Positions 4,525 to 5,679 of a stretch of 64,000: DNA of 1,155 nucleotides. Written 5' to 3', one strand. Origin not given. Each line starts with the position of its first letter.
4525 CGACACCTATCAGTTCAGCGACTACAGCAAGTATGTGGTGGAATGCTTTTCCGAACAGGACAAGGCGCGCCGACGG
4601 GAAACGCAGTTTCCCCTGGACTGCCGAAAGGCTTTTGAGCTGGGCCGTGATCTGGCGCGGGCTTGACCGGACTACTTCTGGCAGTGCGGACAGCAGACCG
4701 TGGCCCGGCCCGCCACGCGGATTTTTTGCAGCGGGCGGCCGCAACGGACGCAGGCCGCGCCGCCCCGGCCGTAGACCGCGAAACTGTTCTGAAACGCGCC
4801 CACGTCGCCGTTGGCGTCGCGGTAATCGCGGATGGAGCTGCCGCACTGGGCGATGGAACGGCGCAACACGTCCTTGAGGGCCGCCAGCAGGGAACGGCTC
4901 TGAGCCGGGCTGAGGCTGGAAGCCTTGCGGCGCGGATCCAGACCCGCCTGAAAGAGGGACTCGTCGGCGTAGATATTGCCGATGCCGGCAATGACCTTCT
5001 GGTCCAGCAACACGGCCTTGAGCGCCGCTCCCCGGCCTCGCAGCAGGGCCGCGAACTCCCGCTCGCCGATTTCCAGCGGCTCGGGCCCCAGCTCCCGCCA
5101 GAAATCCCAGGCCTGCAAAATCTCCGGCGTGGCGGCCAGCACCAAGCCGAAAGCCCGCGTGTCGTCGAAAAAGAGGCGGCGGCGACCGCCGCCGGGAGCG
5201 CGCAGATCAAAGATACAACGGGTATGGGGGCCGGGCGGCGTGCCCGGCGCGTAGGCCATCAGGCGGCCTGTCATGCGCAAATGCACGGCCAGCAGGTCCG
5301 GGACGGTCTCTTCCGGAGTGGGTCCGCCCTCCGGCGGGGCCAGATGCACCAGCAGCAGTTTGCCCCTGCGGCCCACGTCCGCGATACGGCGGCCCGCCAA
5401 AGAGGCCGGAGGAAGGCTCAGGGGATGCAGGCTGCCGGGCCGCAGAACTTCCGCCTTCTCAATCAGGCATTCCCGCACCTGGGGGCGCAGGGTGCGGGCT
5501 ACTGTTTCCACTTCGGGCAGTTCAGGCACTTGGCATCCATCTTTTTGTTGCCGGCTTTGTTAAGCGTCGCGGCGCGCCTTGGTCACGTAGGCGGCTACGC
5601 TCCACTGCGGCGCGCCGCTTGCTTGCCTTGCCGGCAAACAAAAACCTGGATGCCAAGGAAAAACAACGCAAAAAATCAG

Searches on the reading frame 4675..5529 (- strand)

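Call 42: search_protein_families(library=pfam, proteins=[window:4675-5529:-], max_evalue=0.01)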
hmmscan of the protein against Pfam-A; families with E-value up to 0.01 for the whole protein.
window:4675-5529:- (285 aa): 4 families
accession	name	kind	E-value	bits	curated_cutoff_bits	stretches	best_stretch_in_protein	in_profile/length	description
PF01149.29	Fapy_DNA_glyco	-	9.7e-25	87.9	25.5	1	1-129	1-116/117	Formamidopyrimidine-DNA glycosylase N-terminal domain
PF06831.19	H2TH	-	4.8e-23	81.4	34.7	1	147-234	1-90/93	Formamidopyrimidine-DNA glycosylase H2TH domain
PF06827.20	zf-FPG_IleRS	-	2.8e-07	30.7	21.3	1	260-285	4-29/30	Zinc finger found in FPG and IleRS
PF05833.16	NFACT_N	-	0.0045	16.3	31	1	149-224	168-242/456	NFACT N-terminal and middle domains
